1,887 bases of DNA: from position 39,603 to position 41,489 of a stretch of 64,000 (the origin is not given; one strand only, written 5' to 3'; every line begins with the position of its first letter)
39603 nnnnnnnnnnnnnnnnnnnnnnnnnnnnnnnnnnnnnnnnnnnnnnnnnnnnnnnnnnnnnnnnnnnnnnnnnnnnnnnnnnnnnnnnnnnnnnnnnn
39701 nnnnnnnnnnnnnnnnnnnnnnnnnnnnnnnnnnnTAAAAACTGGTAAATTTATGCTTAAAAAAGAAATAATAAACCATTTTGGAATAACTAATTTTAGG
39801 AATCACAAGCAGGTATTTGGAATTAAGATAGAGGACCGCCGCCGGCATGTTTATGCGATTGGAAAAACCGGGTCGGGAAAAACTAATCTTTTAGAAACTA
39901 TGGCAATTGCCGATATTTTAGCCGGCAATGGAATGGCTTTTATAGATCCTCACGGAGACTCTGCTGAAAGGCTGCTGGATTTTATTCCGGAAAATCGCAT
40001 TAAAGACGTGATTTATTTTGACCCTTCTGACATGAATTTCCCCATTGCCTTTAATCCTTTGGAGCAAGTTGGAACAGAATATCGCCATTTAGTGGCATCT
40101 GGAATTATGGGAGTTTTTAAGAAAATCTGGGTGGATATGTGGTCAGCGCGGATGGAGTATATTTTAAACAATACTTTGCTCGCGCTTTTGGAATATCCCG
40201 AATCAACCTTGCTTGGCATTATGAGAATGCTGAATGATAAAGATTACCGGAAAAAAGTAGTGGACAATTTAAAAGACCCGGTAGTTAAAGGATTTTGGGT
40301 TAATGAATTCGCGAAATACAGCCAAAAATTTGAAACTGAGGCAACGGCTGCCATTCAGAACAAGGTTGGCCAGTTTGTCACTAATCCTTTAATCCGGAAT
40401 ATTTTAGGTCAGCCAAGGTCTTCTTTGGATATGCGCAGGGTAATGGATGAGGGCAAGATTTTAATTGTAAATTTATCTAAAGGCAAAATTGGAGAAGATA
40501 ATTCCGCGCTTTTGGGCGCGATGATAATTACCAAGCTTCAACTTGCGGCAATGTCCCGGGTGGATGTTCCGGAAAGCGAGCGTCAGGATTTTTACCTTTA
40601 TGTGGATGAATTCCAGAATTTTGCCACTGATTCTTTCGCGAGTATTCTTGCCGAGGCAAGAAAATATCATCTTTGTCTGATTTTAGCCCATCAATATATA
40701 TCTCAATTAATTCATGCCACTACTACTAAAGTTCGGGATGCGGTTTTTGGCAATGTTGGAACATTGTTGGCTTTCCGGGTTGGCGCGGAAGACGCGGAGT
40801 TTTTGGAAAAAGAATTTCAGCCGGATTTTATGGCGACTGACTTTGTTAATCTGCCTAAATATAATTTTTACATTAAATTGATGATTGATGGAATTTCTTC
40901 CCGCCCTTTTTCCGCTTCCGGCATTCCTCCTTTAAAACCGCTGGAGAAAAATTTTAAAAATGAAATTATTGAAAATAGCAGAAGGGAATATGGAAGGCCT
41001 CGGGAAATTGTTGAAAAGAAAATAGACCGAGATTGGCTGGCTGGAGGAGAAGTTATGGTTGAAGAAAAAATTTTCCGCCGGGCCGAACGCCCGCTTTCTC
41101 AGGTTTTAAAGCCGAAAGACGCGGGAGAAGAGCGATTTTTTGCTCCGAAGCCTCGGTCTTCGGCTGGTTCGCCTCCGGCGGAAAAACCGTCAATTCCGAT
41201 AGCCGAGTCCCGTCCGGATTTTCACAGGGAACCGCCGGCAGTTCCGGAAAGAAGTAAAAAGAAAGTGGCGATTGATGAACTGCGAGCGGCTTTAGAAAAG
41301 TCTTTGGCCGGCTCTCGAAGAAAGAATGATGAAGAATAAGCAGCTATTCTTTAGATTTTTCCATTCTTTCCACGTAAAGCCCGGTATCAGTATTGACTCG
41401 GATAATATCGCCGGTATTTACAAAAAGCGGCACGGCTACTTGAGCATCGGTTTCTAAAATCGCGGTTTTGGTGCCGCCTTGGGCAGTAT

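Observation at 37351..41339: Cluster: sigma-70 region-4 HTH protein, 2-TM membrane protein, TraD/HerA-like P-loop ATPase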

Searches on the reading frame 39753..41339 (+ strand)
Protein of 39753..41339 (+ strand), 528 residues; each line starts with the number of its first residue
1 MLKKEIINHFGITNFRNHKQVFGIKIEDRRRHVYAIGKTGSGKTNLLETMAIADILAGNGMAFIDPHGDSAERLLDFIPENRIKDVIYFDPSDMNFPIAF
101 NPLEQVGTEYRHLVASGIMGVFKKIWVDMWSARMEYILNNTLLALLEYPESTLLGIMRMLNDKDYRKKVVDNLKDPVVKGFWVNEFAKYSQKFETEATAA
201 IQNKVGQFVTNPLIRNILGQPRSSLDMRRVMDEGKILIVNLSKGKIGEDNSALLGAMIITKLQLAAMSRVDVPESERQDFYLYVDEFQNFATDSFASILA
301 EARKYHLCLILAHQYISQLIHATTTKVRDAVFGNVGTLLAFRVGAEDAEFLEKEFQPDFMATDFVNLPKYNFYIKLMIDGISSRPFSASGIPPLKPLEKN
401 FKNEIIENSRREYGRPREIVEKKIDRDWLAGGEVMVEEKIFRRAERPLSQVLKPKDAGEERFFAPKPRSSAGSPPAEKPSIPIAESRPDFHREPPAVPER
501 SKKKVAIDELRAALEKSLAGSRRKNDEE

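Call 6: search_protein_families(library=pfam, proteins=[window:39753-41339:+], max_evalue=0.01)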
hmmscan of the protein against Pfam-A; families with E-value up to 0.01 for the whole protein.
window:39753-41339:+ (528 aa): 6 families
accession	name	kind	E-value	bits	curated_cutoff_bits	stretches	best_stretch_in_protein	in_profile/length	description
PF10412.15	TrwB_AAD_bind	-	1.2e-12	47.9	20.5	1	25-344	10-311/387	Type IV secretion-system coupling protein DNA-binding domain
PF02534.20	T4SS-DNA_transf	-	5.6e-07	29.2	20.1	1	31-353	45-380/468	Type IV secretory system Conjugative DNA transfer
PF12696.13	TraG-D_C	-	6.3e-07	29.8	22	1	281-351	3-72/126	TraM recognition site of TraD and TraG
PF01935.23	DUF87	-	0.00013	22.6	23.2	1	30-246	23-206/220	Helicase HerA, central domain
PF13175.12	AAA_15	-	0.00093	19.3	32.1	1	7-147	3-92/374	AAA ATPase domain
PF25199.1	nSTAND_NTPase5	-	0.0099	16.1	34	0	27-111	38-124/145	Novel STAND NTPase 5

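Call 7: search_protein_families(library=ncbifam, proteins=[window:39753-41339:+], max_evalue=0.1)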
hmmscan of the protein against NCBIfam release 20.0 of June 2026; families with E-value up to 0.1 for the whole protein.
window:39753-41339:+ (528 aa): 16 families
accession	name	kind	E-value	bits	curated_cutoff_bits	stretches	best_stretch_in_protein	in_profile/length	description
TIGR03743.1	SXT_TraD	subfamily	2.7e-13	49.2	366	2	24-70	169-215/636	conjugative transfer system coupling protein TraD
NF045973.1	conju_CD1115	equivalog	5.9e-13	48.5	250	1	26-349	20-363/442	VirD4-like conjugal transfer protein, CD1115 family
NF041447.1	TrbC_conju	equivalog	3.5e-08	32.4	800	1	10-66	109-165/685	F-type conjugative transfer protein TrbC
TIGR03754.1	conj_TOL_TraD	equivalog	1.7e-06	26.8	647.55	1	22-70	172-220/643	type IV conjugative transfer system coupling protein TraD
TIGR02759.1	TraD_Ftype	equivalog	7e-06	25.1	521.35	1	257-348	386-479/566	type IV conjugative transfer system coupling protein TraD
NF053655.1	CedD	equivalog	2.4e-05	23.2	600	1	18-79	209-270/527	DNA-translocating ATPase CedD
TIGR02237.1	recomb_radB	equivalog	0.00036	20.5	172.4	1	37-94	19-79/210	DNA repair and recombination protein RadB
TIGR00611.2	recf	equivalog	0.00077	18.7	172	1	7-52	1-43/339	DNA replication/repair protein RecF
NF041326.1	Bacteroid_MobC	subfamily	0.0029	16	900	1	277-355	455-533/655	conjugal transfer protein MobC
NF041017.1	DNA_import_CedB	equivalog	0.0033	16.1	700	1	17-75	262-321/590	DNA import protein CedB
TIGR00929.1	VirB4_CagE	subfamily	0.011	14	643.1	0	276-361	632-718/792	VirB4 family type IV secretion/conjugal transfer ATPase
NF045975.1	VirB4_plasma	equivalog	0.02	12.6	590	1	34-67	519-552/894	Mbov_0397 family ICE element conjugal transfer ATPase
TIGR04495.1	RiPP_XyeA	equivalog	0.06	13.5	33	0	163-193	21-50/50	XyeA family cyclophane-containing RiPP triceptide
NF000407.1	MECC_PBP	exception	0.064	11.5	1500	1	140-207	352-418/665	PBP2a family beta-lactam-resistant peptidoglycan transpeptidase MecC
NF006861.0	PRK09361.1-1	equivalog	0.073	12.6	278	0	36-76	29-69/235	DNA repair and recombination protein RadB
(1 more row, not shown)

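Call 8: search_protein_families(library=phrogs, proteins=[window:39753-41339:+], max_evalue=0.1)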
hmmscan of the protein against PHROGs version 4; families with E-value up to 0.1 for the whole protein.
window:39753-41339:+ (528 aa): 4 families
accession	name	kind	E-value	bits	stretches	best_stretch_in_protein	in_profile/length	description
phrog_5156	-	unknown function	2e-60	205.8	1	33-424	414-804/824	-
phrog_7035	-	unknown function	2.3e-12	47.1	2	228-320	444-543/969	-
phrog_2666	-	head and packaging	6.4e-05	22.8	1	24-72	315-363/555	terminase large subunit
phrog_170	-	other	0.04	14.3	0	16-58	78-118/323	PhoH-like phosphate starvation-inducible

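Call 9: search_protein_families(library=padloc, proteins=[window:39753-41339:+], max_evalue=0.1)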
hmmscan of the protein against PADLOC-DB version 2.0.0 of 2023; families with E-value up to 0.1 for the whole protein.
window:39753-41339:+ (528 aa): 21 families
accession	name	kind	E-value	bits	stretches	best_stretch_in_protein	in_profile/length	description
PDLC04140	mad8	-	1.4e-18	65.5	1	19-375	15-287/314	mads_8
PDLC01055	HerA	-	0.00018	18.4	1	24-53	151-180/532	Type III coevolved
PDLC00293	PtuA1|PtuA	-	0.00031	17.8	1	7-51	3-46/527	AAA ATPase domain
PDLC04135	mad3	-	0.00059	17.5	1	8-52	3-44/374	mads_3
PDLC02979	AriA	-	0.0012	16.8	1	7-51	3-44/373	-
PDLC04103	HerA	-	0.0016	14.8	0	285-316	459-490/579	-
PDLC00298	PtuA1|PtuA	-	0.0018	15.4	1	7-53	3-46/423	AAA ATPase domain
PDLC02336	AbiLi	-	0.0024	15.5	1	7-52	2-44/340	AbiLi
PDLC04105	HerA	-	0.0026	14.4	1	30-84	166-221/576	-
PDLC04180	HEC-01A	-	0.0034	14.6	1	7-51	3-43/382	-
PDLC02980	AriA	-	0.009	14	1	36-61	5-26/304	-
PDLC00078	GajA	-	0.018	11.7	1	7-53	3-45/580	AAA ATPase domain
PDLC00077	GajA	-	0.02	11.4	1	7-52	3-46/616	AAA ATPase domain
PDLC02685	DndH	-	0.02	10.6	1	282-319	1564-1604/1678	DndH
PDLC00280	PtuA1|PtuA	-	0.028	11.4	1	7-74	3-68/445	AAA ATPase domain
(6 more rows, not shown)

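Call 10: search_solved_structures(query=window:39753-41339:+, max_evalue=1)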
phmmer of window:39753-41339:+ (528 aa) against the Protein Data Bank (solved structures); distinct sequences matched with E-value up to 1: 4.
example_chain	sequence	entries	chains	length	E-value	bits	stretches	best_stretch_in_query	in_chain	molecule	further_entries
1gl6_A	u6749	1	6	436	3.9e-06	29.1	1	29-323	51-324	ATPASE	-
1e9r_A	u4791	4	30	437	3.9e-06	29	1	29-323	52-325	CONJUGAL TRANSFER PROTEIN TRWB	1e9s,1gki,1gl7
6sz9_A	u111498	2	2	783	0.00048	22.2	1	12-71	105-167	IcmO (DotL)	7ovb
5gzs_A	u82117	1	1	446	0.56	12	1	276-356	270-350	GGDEF family protein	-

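Call 30: search_dna_similar(query=window:39753-41339:+, collection=phages, mode=protein, max_rows=25)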
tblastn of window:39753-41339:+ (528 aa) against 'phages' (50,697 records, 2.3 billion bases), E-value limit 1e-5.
Records with a match: 51; places in all: 51; records where one place covers at least 80% of the query: 0.
Best place of each record, by identity: <60% 51.
By first word of the organism name: Bacillus 43; Geobacillus 3; Microcystis 2; Deep-sea 2; Brevibacillus 1.
By host as written in the record: Bacillus subtilis BEST7003 7; Bacillus subtilis 7; - 7; Bacillus thuringiensis 6; Bacillus cereus 5; Bacillus megaterium str. ATCC 43725 2; Bacillus subtilis Delta6 2; Bacillus cereus HER1399 2; and 11 more.
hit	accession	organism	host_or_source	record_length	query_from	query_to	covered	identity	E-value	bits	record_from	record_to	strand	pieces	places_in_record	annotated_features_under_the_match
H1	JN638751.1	Bacillus phage G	Bacillus megaterium str. ATCC 43725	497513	35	454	80%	27.7%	7e-42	166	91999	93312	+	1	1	156: gp156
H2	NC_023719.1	Bacillus phage G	Bacillus megaterium str. ATCC 43725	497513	35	454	80%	27.7%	7e-42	166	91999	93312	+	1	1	156: gp156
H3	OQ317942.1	Bacillus phage 0105phi7-2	Bacillus thuringiensis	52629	9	418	78%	24.7%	2e-12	76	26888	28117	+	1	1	DNA helicase or translocase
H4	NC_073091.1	Bacillus phage 0105phi7-2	Bacillus thuringiensis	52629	9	418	78%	24.7%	2e-12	76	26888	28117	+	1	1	DNA helicase or translocase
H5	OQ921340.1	Bacillus phage SPO1L5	Bacillus subtilis BEST7003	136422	36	433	75%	24.9%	5e-15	84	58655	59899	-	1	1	hypothetical protein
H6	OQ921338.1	Bacillus phage SPO1L3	Bacillus subtilis BEST7003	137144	36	433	75%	24.9%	6e-15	84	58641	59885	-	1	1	hypothetical protein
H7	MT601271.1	Bacillus phage vB_BsuM-Goe10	Bacillus subtilis Delta6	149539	36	433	75%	24.9%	6e-15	84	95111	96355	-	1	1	putative P-loop containing nucleoside triphosphate hydrolase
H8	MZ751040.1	Bacillus phage phi18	Bacillus subtilis subsp. subtilis str. ...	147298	36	433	75%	24.9%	7e-15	84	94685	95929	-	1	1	hypothetical protein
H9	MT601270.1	Bacillus phage vB_BsuM-Goe9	Bacillus subtilis Delta6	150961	36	433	75%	24.9%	7e-15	84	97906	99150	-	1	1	putative P-loop containing nucleoside triphosphate hydrolase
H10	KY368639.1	Bacillus phage vB_BsuM-Goe2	Bacillus subtilis Goe2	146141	36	433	75%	24.9%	8e-15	84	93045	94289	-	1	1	hypothetical protein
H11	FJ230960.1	Bacillus phage SPO1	Bacillus subtilis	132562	36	433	75%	24.9%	8e-15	84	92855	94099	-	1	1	27.4: gp27.4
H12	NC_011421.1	Bacillus phage SPO1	Bacillus subtilis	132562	36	433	75%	24.9%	8e-15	84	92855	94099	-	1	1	27.4: gp27.4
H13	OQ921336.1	Bacillus phage SPO1L1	Bacillus subtilis BEST7003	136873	36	433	75%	24.7%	1e-15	87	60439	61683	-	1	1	hypothetical protein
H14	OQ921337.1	Bacillus phage SPO1L2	Bacillus subtilis BEST7003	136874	36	433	75%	24.7%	1e-15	87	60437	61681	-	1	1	hypothetical protein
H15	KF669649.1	Bacillus phage CampHawk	Bacillus subtilis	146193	36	433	75%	24.5%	4e-15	85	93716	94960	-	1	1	hypothetical protein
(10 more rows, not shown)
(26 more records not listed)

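Call 32: get_annotated_region(hit=H2, flank=4000)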
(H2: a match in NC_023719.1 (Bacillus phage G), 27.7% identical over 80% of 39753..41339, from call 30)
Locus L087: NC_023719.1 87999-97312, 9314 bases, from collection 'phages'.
description: Bacillus phage G, complete genome.
organism: Bacillus phage G (NCBI taxid 2884420)
taxonomy: Viruses; Duplodnaviria; Heunggongvirae; Uroviricota; Caudoviricetes; Donellivirus; Donellivirus gee
host: Bacillus megaterium str. ATCC 43725; source: soil; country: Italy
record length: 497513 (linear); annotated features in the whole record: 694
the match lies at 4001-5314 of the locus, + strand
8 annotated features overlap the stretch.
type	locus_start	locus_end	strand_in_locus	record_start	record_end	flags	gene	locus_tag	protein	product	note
CDS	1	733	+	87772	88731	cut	153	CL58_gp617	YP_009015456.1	gp153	-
CDS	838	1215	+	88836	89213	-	154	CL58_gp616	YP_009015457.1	gp154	-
CDS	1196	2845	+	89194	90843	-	155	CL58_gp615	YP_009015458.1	gp155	type IV secretory pathway protein; VirB-like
CDS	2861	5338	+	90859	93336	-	156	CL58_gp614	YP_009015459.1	gp156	ATP-binding/permase; MsbA-like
CDS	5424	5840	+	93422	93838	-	157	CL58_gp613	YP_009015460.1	HNH endonuclease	HNH endouclease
CDS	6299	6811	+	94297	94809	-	158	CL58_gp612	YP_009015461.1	gp158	-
CDS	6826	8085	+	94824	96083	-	159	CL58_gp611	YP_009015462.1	gp159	-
CDS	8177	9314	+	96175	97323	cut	160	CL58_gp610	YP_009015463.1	gp160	-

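Call 33: get_annotated_region(hit=H12, flank=4000)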
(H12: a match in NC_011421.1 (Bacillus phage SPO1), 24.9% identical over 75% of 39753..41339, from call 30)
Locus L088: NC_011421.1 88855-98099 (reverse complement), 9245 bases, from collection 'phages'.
description: Bacillus phage SPO1, complete genome.
organism: Bacillus phage SPO1 (NCBI taxid 2884427)
taxonomy: Viruses; Duplodnaviria; Heunggongvirae; Uroviricota; Caudoviricetes; Herelleviridae; Spounavirinae; Okubovirus; Okubovirus SPO1
host: Bacillus subtilis; source: soil; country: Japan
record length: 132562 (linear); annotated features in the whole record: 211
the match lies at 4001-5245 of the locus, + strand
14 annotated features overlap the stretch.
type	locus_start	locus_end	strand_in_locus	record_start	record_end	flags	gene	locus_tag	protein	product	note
CDS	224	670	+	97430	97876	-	29.1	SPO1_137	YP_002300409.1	gp29.1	-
CDS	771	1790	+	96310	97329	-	27.9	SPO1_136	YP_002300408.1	partition protein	-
CDS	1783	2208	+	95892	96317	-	27.8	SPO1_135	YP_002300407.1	gp27.8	-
CDS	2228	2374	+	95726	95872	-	27.7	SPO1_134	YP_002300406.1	gp27.7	-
CDS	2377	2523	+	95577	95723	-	27.6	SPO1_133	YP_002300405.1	gp27.6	-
CDS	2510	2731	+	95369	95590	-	27.5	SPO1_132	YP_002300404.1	gp27.5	-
CDS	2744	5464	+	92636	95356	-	27.4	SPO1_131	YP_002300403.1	gp27.4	-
CDS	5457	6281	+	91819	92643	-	27.3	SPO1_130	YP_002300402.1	replication initiation by nicking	-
CDS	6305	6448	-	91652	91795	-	27.2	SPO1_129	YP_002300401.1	gp27.2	-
CDS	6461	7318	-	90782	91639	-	27.1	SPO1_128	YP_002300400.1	gp27.1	-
CDS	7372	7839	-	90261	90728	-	27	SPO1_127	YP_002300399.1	gp27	regulation and/or late gene expression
CDS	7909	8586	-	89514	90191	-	28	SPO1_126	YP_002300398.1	gp28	middle-gene-specific sigma factor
CDS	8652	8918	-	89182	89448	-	26.1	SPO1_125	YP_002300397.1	gp26.1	-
CDS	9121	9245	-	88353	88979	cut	25.1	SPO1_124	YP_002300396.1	transcriptional regulator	transcription regulation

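Call 37: search_dna_similar(query=window:39753-41339:+, collection=plasmids, mode=protein, max_rows=30)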
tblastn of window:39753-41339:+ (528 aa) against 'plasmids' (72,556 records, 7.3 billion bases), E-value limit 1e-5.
Records with a match: 659; places in all: 671; records where one place covers at least 80% of the query: 14.
Best place of each record, by identity: <60% 659.
By first word of the organism name: Bacillus 341; Streptomyces 123; Staphylococcus 34; Clostridium 20; Natrinema 12; Sulfolobus 12; Haladaptatus 10; Priestia 9; Lactobacillus 6; Bradyrhizobium 5; and 57 more.
By predicted mobility (MOB-suite, as given by PLSDB): non-mobilizable 483; conjugative 111; mobilizable 65.
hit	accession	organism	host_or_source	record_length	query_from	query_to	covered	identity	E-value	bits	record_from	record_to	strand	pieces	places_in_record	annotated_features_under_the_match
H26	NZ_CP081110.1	Sulfitobacter mediterraneus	-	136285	7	391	73%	39.2%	2e-89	307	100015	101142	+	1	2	type IV secretion system DNA-binding domain-containing protein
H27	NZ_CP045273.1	Priestia megaterium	pure culture,Paper surface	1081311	20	426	71%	37.0%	1e-23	263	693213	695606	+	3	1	none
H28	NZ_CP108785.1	Embleya sp. NBC_00888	-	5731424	7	414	77%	30.8%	4e-63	231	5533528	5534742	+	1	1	none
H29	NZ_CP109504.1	Streptomyces sp. NBC_01426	-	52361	36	501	88%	26.7%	9e-29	129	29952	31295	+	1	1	ATP/GTP-binding protein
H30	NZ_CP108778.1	Embleya sp. NBC_00896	-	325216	10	396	73%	31.2%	7e-57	213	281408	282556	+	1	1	type IV secretory system conjugative DNA transfer family protein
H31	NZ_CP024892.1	Rhodococcus ruber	cell culture,activated sludge from ...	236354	31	465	82%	27.7%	1e-36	152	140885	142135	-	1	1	DUF87 domain-containing protein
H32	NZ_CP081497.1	Streptomyces sp. BHT-5-2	whole organism,plant soil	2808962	23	396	71%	32.1%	4e-53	201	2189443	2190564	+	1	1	none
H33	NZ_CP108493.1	Streptomyces sp. NBC_01243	-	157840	35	489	86%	26.2%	3e-25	118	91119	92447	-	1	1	hypothetical protein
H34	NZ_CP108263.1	Streptomyces sp. NBC_00053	-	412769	35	489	86%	26.2%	3e-25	118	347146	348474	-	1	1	hypothetical protein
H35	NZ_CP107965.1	Kitasatospora sp. NBC_00374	-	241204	36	505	89%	24.6%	3e-25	117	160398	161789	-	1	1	ATP/GTP-binding protein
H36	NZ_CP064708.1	Bradyrhizobium sp. 131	Acmispon strigosus,cell culture,root ...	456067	10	393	73%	29.9%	3e-50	193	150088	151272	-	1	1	type IV secretion system DNA-binding domain-containing protein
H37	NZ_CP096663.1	Halorussus limi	cell culture,saline soil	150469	31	414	73%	29.9%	1e-31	137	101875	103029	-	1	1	TraM recognition domain-containing protein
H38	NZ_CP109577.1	Streptomyces sp. NBC_01369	-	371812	35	462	81%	26.7%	3e-29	130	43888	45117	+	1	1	hypothetical protein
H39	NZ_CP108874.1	Streptomyces sp. NBC_00826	-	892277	35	462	81%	26.7%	3e-29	130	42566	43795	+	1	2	hypothetical protein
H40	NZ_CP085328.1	Haladaptatus salinisoli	cell culture,saline soil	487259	31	434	77%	28.0%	2e-29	130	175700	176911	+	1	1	type IV secretion system DNA-binding domain-containing protein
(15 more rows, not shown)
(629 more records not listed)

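Call 39: get_annotated_region(hit=H26, flank=6000)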
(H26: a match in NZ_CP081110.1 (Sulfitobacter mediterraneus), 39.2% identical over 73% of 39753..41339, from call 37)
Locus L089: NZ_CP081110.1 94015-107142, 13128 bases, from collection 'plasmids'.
description: Sulfitobacter mediterraneus strain M342 plasmid unnamed1, complete sequence
organism: Sulfitobacter mediterraneus (NCBI taxid 83219)
taxonomy: Bacteria; Pseudomonadota; Alphaproteobacteria; Rhodobacterales; Roseobacteraceae; Sulfitobacter; Sulfitobacter mediterraneus
host: -; source: -; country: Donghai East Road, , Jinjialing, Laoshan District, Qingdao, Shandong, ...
typing (MOB-suite, as given by PLSDB): non-mobilizable
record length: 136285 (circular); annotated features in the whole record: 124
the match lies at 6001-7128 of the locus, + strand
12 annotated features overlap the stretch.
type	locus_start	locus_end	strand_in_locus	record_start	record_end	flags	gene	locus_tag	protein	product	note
CDS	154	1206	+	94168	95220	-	-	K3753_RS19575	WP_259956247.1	helix-turn-helix domain-containing protein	-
CDS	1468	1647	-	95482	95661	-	-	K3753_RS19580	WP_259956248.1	hypothetical protein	-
CDS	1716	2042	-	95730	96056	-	-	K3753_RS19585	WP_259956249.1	hypothetical protein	-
CDS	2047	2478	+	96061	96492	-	-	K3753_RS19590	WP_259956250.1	hypothetical protein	-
CDS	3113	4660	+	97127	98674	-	-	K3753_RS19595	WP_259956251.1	recombinase family protein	GO:0006310 - DNA recombination [Evidence IEA]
CDS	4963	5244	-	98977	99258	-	-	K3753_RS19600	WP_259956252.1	hypothetical protein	-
CDS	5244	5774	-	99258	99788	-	-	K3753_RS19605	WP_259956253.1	DUF3768 domain-containing protein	-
CDS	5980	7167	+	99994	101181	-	-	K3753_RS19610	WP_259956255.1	type IV secretion system DNA-binding domain-containing protein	-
CDS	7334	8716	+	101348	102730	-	-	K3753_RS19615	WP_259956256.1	transposase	GO:0006313 - DNA transposition [Evidence IEA]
CDS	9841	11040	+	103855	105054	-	-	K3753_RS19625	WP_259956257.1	IS91 family transposase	-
CDS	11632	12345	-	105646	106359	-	-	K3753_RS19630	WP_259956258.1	alpha/beta hydrolase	-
CDS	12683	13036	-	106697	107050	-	-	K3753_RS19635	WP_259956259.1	hypothetical protein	-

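Call 41: get_annotated_region(hit=H30, flank=6000)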
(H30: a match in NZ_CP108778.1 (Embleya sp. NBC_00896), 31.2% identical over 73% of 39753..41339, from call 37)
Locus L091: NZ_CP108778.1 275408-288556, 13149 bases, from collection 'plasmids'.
description: Embleya sp. NBC_00896 plasmid unnamed2, complete sequence
organism: Embleya sp. NBC_00896 (NCBI taxid 2975961)
taxonomy: Bacteria; Actinomycetota; Actinomycetes; Kitasatosporales; Streptomycetaceae; Embleya; Embleya sp. NBC 00896
host: -; source: -; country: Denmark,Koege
typing (MOB-suite, as given by PLSDB): non-mobilizable
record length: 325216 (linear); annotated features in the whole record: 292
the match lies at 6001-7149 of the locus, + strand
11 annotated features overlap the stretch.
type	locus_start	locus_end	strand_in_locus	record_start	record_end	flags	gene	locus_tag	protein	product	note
CDS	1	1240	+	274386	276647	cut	-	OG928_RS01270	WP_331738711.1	hypothetical protein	-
CDS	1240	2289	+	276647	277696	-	-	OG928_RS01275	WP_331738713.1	PrgI family protein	-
CDS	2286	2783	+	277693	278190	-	-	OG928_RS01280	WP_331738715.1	XF1762 family protein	-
CDS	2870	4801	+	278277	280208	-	-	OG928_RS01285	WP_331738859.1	ATP-binding protein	-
CDS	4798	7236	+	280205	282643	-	-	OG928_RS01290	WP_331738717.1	type IV secretory system conjugative DNA transfer family protein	-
CDS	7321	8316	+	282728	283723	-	-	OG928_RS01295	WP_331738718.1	replication-relaxation family protein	-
CDS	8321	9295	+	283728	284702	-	-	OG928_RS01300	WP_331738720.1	NlpC/P60 family protein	-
CDS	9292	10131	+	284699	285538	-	-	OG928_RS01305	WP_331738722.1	hypothetical protein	-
CDS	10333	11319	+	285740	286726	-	-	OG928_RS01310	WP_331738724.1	hypothetical protein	-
CDS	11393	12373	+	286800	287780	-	-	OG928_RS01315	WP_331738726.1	hypothetical protein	-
CDS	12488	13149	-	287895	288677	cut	-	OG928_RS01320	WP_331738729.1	helix-turn-helix domain-containing protein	-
